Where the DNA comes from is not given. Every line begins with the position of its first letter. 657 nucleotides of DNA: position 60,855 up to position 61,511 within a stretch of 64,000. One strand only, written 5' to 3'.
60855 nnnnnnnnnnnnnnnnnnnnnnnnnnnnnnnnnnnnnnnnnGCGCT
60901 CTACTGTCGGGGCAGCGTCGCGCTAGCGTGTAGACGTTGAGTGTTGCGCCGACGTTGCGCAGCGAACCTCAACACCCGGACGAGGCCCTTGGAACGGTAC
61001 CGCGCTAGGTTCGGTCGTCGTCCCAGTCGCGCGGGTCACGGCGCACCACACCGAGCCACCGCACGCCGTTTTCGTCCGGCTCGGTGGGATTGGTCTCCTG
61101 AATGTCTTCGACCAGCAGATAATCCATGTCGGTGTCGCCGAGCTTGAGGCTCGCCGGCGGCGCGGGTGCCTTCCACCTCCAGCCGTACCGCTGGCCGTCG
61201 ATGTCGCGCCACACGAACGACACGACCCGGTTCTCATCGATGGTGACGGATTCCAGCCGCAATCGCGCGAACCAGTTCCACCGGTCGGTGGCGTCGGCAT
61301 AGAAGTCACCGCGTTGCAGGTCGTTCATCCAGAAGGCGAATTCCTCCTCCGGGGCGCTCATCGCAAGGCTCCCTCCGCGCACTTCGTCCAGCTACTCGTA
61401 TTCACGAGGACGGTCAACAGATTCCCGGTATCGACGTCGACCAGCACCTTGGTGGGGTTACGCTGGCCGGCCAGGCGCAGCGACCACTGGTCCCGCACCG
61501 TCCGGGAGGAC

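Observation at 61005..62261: Uncharacterised three-gene operon: small cytoplasmic protein, membrane-anchored Cys-domain protein, coupled acidic protein (candidate effector-immunity module)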

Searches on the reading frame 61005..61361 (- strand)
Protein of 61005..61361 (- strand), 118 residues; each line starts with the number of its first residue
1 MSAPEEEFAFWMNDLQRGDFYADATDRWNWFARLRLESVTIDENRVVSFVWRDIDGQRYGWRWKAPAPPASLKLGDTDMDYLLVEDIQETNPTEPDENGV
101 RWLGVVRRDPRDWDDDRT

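Call 4: search_protein_families(library=pfam, proteins=[window:61005-61361:-], max_evalue=1)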
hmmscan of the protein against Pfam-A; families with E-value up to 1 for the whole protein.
window:61005-61361:- (118 aa): 1 family
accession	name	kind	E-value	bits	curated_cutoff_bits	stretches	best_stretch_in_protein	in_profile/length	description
PF19072.5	DUF5768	-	0.0024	17.9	27.2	1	16-71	38-93/123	Family of unknown function (DUF5768)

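Call 5: search_protein_families(library=ncbifam, proteins=[window:61005-61361:-], max_evalue=1)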
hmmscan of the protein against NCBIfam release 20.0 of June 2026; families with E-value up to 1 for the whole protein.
window:61005-61361:- (118 aa): 0 families

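Call 6: search_protein_families(library=padloc, proteins=[window:61005-61361:-], max_evalue=1)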
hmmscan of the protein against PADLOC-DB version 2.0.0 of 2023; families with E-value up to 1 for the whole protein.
window:61005-61361:- (118 aa): 0 families

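Call 7: search_protein_families(library=phrogs, proteins=[window:61005-61361:-], max_evalue=1)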
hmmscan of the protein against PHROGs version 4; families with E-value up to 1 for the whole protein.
window:61005-61361:- (118 aa): 1 family
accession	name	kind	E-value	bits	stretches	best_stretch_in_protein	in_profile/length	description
phrog_12877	-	unknown function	0.18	12.3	1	42-63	86-107/182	-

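Call 10: find_homologous_proteins(query=window:61005-61361:-, max_evalue=0.01)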
Query window:61005-61361:- (118 aa): 1 proteins with E <= 0.01 among 7 candidates.
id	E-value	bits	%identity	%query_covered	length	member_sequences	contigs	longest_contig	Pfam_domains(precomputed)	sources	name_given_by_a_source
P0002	2.3e-75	269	100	100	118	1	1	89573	-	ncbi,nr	ncbi:MAG: hypothetical protein GEV03_05490 [Streptosporangiales bacterium]|nr:hypothetical protein [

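Call 37: find_homologous_proteins(query=A2, max_evalue=0.01)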
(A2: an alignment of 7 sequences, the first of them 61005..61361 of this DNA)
Query A2 (7 sequences) (118 aa, profile of the alignment): 6 proteins with E <= 0.01 among 1820 candidates.
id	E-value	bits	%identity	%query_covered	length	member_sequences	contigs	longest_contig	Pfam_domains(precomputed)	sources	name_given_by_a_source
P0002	1.0e-38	150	100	100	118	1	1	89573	-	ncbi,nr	ncbi:MAG: hypothetical protein GEV03_05490 [Streptosporangiales bacterium]|nr:hypothetical protein [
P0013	3.7e-38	148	39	75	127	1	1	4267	-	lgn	-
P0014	2.4e-36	142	40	63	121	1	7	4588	-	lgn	-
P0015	2.2e-33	133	46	64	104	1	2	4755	-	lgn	-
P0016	3.2e-29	119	49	64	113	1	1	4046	-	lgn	-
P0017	4.2e-18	83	43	63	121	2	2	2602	-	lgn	-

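Call 48: find_related_loci(query=A5, collection=genome_contigs, flank=6000)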
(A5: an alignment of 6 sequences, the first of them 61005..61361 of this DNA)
Query A5 (118 aa) in genome_contigs; peptide patterns used: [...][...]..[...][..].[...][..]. (x = any residue, [..] = any of these).
34 stretches matched a pattern, but none encodes a relative of the query by tblastn (E <= 1e-3).

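Call 49: find_related_loci(query=A5, collection=metagenome_contigs, flank=6000)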
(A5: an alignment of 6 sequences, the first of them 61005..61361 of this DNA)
Query A5 (118 aa) in metagenome_contigs; peptide patterns used: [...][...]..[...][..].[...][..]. (x = any residue, [..] = any of these).
42 stretches matched a pattern, but none encodes a relative of the query by tblastn (E <= 1e-3).

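Call 50: find_related_loci(query=A5, collection=viral_contigs, flank=6000)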
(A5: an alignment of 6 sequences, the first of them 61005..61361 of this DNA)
Query A5 (118 aa) in viral_contigs; peptide patterns used: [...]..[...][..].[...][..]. (x = any residue, [..] = any of these).
10 stretches matched a pattern, but none encodes a relative of the query by tblastn (E <= 1e-3).

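Call 53: predict_structure(alignment_id=A5)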
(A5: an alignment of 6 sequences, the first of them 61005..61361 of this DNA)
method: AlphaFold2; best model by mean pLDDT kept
length: 118 residues; sequences in the alignment: 6
mean_pLDDT: 70.2   pTM: 0.64
mean pLDDT of the five models: 70.2, 69.7, 69.7, 69.3, 68.8
residues with pLDDT >= 90: 22; 70-90: 44; 50-70: 24; < 50: 28
segments of 3 or more residues with pLDDT < 50: 69-81, 106-118
pLDDT, mean of each block of 10 residues (from residue 1): 78 75 67 89 86 92 68 46 51 85 60 40
secondary structure, 60 per line:
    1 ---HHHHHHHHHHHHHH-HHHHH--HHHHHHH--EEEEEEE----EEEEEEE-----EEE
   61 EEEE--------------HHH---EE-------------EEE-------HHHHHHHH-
elements in order: H4-17 H19-23 H26-32 E35-41 E46-52 E58-64 E100-102 H110-117

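Call 64: search_protein_families(library=pfam, alignment_id=A2, max_evalue=10)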
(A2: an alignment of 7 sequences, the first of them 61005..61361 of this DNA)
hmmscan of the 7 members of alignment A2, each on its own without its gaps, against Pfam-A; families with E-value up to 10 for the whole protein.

A. member 1, window:61005-61361:- (118 aa): 1 family
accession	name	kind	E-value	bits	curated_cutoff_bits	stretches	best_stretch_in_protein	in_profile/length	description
PF19072.5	DUF5768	-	0.0024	17.9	27.2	1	16-71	38-93/123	Family of unknown function (DUF5768)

B. families by the number of members that match (of 7 scanned): 1 family
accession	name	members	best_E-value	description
PF19072.5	DUF5768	1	0.0024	Family of unknown function (DUF5768)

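Call 66: find_encoding_contigs(protein=P0016, flank=5000, max_places=3)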
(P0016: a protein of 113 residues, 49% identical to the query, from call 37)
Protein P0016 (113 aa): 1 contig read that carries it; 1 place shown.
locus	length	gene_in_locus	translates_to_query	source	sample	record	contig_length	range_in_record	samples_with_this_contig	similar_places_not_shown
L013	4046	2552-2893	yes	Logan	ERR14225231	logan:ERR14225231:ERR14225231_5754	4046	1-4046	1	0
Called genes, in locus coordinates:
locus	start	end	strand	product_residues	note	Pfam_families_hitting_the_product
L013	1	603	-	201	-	?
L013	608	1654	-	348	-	PF02608:Bmp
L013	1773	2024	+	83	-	-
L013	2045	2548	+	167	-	-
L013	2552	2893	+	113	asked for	-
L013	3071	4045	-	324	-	?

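Call 67: find_encoding_contigs(protein=P0017, flank=5000, max_places=3)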
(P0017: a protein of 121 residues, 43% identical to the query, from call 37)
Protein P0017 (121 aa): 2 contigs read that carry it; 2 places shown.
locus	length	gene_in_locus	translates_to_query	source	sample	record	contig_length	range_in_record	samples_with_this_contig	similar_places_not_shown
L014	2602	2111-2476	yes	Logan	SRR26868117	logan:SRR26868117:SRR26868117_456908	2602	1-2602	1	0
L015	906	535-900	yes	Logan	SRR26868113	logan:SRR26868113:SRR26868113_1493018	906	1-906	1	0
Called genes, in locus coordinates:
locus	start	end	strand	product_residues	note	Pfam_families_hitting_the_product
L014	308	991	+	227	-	PF13428:TPR_14 (faint)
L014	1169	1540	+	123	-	-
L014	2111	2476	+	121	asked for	-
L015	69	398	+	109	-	-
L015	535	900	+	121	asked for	-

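Call 72: search_solved_structures(query=A2, max_evalue=10)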
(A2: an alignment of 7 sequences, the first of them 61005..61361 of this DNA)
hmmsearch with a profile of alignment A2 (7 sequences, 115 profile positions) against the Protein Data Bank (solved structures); distinct sequences matched with E-value up to 10: 8.
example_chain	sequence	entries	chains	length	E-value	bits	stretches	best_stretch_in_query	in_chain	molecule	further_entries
3iag_C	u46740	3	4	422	0.3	14.5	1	30-67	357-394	Recombining binding protein suppressor of hairless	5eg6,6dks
6wqu_C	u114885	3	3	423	0.3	14.5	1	30-67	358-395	Recombining binding protein suppressor of hairless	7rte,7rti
4j2x_A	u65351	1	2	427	0.3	14.5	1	30-67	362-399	Recombining binding protein suppressor of hairless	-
3brg_C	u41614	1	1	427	0.31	14.5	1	30-67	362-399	Recombining binding protein suppressor of hairless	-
3nbn_A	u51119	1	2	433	0.33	14.4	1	30-67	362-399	Recombining binding protein suppressor of hairless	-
2f8x_C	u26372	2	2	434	0.33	14.4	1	30-67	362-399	Recombining binding protein suppressor of hairless, isoform 4 | Recombining binding protein suppressor of hairless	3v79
6py8_C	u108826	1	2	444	0.34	14.3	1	30-67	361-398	Recombining binding protein suppressor of hairless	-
2fsq_A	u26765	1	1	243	0.75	13.2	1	41-72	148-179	Atu0111 protein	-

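Call 85: search_dna_similar(query=window:61005-61361:-, collection=plasmids, mode=protein, max_evalue=0.01, max_rows=10)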
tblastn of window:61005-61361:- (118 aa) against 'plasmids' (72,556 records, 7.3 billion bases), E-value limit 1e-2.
No match.

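Call 87: search_dna_similar(query=window:61005-61361:-, collection=phages, mode=protein, max_evalue=0.01, max_rows=10)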
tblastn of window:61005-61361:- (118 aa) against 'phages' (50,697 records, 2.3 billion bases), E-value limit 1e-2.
No match.
